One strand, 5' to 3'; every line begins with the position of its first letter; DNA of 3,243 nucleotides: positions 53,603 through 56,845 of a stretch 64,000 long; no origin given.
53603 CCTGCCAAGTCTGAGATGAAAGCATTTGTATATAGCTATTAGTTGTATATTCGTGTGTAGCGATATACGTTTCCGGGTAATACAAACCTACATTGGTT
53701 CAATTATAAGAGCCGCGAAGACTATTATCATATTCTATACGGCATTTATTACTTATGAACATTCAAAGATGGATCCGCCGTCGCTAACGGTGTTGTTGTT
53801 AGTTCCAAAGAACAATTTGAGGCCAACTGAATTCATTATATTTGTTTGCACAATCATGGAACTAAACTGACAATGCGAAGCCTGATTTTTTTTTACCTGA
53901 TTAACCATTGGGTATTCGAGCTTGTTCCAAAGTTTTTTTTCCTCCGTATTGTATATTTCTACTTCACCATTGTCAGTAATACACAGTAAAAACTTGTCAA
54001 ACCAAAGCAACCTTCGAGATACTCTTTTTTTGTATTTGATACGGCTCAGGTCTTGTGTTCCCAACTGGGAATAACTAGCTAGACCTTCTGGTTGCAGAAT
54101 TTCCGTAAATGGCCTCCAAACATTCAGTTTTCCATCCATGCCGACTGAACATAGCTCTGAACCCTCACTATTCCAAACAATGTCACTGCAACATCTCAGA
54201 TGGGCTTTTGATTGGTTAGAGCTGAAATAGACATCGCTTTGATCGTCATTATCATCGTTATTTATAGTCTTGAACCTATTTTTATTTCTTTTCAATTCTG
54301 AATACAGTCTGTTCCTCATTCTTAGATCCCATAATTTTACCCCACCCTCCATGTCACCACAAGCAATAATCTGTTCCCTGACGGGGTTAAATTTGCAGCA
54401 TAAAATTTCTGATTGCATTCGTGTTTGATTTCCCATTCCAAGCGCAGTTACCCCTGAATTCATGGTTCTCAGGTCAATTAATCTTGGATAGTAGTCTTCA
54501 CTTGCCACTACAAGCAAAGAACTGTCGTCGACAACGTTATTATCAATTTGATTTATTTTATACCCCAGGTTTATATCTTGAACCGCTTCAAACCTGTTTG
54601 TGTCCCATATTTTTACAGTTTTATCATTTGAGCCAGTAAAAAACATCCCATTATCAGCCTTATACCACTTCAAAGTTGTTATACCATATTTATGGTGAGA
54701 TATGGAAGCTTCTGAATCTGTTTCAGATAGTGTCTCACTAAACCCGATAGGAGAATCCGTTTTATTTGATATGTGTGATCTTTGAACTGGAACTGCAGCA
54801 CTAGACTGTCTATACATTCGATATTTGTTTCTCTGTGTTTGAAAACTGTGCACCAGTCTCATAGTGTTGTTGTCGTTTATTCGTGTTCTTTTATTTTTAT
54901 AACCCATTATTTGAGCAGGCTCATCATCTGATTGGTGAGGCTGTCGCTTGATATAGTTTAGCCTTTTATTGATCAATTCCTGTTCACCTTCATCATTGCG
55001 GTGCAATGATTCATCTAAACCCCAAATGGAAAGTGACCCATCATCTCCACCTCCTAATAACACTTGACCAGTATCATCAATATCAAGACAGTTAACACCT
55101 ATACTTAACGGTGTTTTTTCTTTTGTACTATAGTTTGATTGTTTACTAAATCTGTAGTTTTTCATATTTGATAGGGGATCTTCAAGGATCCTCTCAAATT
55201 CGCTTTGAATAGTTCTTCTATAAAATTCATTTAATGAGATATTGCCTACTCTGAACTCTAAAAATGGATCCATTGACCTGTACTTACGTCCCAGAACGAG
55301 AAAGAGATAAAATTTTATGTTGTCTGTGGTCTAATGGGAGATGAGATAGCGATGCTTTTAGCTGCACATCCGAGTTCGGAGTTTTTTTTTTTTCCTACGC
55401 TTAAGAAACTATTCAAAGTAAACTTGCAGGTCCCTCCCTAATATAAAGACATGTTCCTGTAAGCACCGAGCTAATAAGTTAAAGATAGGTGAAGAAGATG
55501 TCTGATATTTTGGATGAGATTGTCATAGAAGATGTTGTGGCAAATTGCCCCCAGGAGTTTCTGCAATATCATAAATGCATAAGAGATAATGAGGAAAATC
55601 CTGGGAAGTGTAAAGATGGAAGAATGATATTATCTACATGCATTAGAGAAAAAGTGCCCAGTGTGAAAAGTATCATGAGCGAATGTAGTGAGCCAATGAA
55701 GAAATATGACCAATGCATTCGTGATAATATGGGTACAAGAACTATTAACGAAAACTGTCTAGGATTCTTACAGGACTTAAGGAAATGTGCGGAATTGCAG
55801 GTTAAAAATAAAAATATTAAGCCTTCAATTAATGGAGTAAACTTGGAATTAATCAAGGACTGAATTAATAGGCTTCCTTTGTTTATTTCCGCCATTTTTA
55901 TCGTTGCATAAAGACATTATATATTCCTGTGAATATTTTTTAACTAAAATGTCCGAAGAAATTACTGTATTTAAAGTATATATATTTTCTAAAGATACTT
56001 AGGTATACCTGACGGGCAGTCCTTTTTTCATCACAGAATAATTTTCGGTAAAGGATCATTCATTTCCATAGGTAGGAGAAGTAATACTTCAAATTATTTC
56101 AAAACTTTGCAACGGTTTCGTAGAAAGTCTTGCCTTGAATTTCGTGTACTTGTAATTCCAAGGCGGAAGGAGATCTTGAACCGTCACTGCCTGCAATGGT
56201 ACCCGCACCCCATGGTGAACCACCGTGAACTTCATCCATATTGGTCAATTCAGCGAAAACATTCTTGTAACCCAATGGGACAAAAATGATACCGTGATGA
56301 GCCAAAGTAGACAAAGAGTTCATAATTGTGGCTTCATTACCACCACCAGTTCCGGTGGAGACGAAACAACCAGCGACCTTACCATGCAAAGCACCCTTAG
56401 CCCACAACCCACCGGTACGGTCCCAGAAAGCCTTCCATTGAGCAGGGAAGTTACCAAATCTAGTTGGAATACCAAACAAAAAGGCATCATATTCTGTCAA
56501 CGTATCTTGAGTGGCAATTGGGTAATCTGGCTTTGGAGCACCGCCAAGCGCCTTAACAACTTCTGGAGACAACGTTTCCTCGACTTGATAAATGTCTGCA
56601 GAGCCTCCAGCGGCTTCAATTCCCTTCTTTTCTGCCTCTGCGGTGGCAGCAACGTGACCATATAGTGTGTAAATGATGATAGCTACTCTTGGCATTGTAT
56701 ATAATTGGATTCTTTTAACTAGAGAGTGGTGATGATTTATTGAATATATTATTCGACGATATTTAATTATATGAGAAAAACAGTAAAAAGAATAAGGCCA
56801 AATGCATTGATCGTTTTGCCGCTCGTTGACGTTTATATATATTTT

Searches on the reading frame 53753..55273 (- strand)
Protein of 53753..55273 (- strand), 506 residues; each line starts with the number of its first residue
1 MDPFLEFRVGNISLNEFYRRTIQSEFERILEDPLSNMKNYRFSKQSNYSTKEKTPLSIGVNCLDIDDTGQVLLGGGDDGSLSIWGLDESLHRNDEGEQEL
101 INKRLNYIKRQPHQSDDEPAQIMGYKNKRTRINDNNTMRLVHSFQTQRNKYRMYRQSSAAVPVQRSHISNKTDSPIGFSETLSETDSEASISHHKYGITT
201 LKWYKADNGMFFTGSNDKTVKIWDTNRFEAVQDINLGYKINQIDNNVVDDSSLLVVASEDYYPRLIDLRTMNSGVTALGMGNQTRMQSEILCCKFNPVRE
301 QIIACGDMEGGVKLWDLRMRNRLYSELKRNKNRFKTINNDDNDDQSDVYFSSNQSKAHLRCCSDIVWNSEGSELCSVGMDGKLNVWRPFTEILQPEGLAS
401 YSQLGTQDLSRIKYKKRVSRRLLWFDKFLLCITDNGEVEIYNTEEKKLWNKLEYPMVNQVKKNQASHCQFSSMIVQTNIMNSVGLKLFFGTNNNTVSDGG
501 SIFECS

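Call 40: find_homologous_proteins(query=window:53753-55273:-, max_evalue=1e-120)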
Query window:53753-55273:- (506 aa): 5 proteins with E <= 1e-120 among 3478 candidates.
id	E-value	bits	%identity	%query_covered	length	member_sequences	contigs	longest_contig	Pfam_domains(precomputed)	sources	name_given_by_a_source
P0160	0.0e+0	1155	99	100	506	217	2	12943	PF25168.2,PF23775.2,PF25174.2,PF24814.2,PF24105.2,PF24805.2,PF23381.2,PF25173.2,PF23383.2,PF25171.2,PF12894.14,PF25175.2,PF23760.2,PF24817.2,PF24796.2,PF23609.2,PF25172.2,PF24782.3,PF24807.2,PF25047.1,PF00400.39,PF23098.2,PF23414.2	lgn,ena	-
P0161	0.0e+0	1027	87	100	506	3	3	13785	PF25168.2,PF23775.2,PF25174.2,PF24814.2,PF24105.2,PF24805.2,PF23381.2,PF25173.2,PF23383.2,PF25171.2,PF12894.14,PF25175.2,PF24817.2,PF24796.2,PF23409.2,PF23609.2,PF25172.2,PF24782.3,PF24807.2,PF25047.1,PF00400.39,PF23098.2,PF23414.2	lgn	-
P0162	1.2e-259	880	75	100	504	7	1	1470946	PF25168.2,PF23775.2,PF25174.2,PF24814.2,PF24105.2,PF24805.2,PF23381.2,PF25173.2,PF23383.2,PF25171.2,PF25175.2,PF24817.2,PF24796.2,PF23409.2,PF23609.2,PF25172.2,PF24782.3,PF24807.2,PF25047.1,PF00400.39,PF23098.2,PF23414.2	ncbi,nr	ncbi:Rad28p SKDI_04G2610 [Saccharomyces kudriavzevii IFO 1802]|nr:uncharacterized protein SKDI_04G26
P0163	3.4e-259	879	74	100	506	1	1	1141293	PF25168.2,PF24105.2,PF24805.2,PF23760.2,PF24817.2,PF23609.2,PF00400.39,PF23414.2,PF23775.2,PF25174.2,PF24814.2,PF23381.2,PF25173.2,PF23383.2,PF25171.2,PF12894.14,PF25175.2,PF24796.2,PF23409.2,PF25172.2,PF24782.3,PF24807.2,PF25047.1,PF23098.2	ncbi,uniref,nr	ncbi:rad28p [Saccharomyces arboricola H-6]|uniref:Rad28p n=1 Tax=Saccharomyces arboricola (strain H-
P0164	2.8e-255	866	74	100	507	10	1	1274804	PF25168.2,PF23775.2,PF25174.2,PF24814.2,PF24105.2,PF24805.2,PF23381.2,PF25173.2,PF23383.2,PF25171.2,PF12894.14,PF25175.2,PF24817.2,PF24796.2,PF23609.2,PF25172.2,PF24782.3,PF24807.2,PF25047.1,PF00400.39,PF23098.2,PF23414.2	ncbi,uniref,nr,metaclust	ncbi:Rad28p [Saccharomyces eubayanus]|uniref:Rad28p n=1 Tax=Saccharomyces eubayanus TaxID=1080349 Re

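Call 41: find_encoding_contigs(protein=P0162, flank=10000, max_places=1)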
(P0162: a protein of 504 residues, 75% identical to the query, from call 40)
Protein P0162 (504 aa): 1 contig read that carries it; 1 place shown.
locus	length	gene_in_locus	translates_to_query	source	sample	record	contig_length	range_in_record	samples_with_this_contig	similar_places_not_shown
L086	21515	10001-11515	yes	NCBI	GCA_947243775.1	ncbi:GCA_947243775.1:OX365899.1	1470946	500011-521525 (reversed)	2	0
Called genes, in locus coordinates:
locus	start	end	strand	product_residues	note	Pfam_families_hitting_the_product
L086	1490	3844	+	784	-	PF00172:Zn_clus (weak), PF11951:Fungal_trans_2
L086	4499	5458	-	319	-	-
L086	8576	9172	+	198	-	PF00258:Flavodoxin_1 (weak), PF03358:FMN_red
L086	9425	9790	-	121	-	PF02297:COX6B (faint), PF05254:UPF0203 (faint), PF16860:CX9C, PF07802:GCK (faint), PF06747:CHCH (weak), PF16860:CX9C (weak)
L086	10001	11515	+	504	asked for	PF24807:WD40_CDC20-Fz, PF25174:Beta-prop_THOC3, PF23381:Beta-prop_IFT122_1st, PF24814:WD40_Prp19, PF25172:Beta-prop_WDR3_2nd (weak), PF25175:Beta-prop_WDR5, PF23414:Beta-prop_EML_2 (weak), PF23609:Beta-prop_EIPR1 (weak), +14 more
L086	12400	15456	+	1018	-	PF08550:GATA_AreA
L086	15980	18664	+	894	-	-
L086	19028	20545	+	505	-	PF21559:Reb1_MybAD (weak), PF00249:Myb_DNA-binding, PF13921:Myb_DNA-bind_6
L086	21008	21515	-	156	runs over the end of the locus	PF16205:Ribosomal_S17_N, PF00366:Ribosomal_S17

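Call 42: find_encoding_contigs(protein=P0161, flank=10000, max_places=4)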
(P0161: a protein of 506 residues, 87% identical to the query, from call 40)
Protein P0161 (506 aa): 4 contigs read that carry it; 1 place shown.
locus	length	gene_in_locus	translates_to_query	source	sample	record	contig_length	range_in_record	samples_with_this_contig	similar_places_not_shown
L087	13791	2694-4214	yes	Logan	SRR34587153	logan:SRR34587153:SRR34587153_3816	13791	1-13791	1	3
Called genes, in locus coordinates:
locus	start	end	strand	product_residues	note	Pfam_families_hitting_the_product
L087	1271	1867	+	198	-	PF00258:Flavodoxin_1 (weak), PF03358:FMN_red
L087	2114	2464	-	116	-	PF16860:CX9C, PF07802:GCK (faint), PF06747:CHCH, PF16860:CX9C (weak)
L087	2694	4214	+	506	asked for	PF00400:WD40 (weak), PF23381:Beta-prop_IFT122_1st, PF24814:WD40_Prp19, PF24817:WD40_WDHD1_1st (weak), PF25168:Beta-prop_WDR36-Utp21_2nd (weak), PF25174:Beta-prop_THOC3, PF25175:Beta-prop_WDR5, PF23414:Beta-prop_EML_2, +15 more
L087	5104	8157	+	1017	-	PF08550:GATA_AreA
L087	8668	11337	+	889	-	-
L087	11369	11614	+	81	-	-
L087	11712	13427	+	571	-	PF21559:Reb1_MybAD (weak), PF00249:Myb_DNA-binding, PF13921:Myb_DNA-bind_6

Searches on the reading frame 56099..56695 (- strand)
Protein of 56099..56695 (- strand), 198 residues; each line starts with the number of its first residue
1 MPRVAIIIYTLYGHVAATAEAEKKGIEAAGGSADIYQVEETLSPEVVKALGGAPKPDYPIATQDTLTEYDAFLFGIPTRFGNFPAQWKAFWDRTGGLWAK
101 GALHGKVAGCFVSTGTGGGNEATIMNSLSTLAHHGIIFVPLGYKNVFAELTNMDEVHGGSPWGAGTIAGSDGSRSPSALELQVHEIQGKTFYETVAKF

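Call 30: find_related_loci(query=window:56099-56695:-, collection=metagenome_contigs, flank=10000)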
Query window:56099-56695:- (198 aa) in metagenome_contigs; peptide patterns used: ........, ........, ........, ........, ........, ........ (x = any residue, [..] = any of these).
600 stretches matched a pattern (row limit reached: there are more); 107 encode a relative of the query (tblastn E <= 1e-3); the best 80 are kept; 80 distinct loci.
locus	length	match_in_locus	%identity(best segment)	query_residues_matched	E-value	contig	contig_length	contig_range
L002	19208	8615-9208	100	1-198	7e-133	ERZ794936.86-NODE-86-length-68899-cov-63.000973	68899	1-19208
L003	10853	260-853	90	1-198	4e-122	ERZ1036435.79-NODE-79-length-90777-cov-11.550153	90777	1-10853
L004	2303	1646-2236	83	2-198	5e-114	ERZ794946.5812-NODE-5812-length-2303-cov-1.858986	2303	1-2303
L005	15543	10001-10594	71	2-198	1e-93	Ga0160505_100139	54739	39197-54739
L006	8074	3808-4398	68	2-197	4e-88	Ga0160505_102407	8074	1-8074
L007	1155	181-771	70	2-197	1e-94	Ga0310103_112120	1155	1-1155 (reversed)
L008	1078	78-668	66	2-197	6e-94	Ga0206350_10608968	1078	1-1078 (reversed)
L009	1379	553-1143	65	2-197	4e-92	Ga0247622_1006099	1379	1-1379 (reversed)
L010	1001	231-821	65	2-197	9e-94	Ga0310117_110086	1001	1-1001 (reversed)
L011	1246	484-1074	66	2-197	5e-91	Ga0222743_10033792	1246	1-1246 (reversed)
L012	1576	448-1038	65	2-197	1e-89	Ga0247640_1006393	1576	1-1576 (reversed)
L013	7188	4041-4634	63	2-197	3e-82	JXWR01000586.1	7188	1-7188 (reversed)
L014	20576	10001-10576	64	7-197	2e-81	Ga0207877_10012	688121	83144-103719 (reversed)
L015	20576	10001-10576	64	7-197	2e-81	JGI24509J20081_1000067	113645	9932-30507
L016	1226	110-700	61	2-197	1e-83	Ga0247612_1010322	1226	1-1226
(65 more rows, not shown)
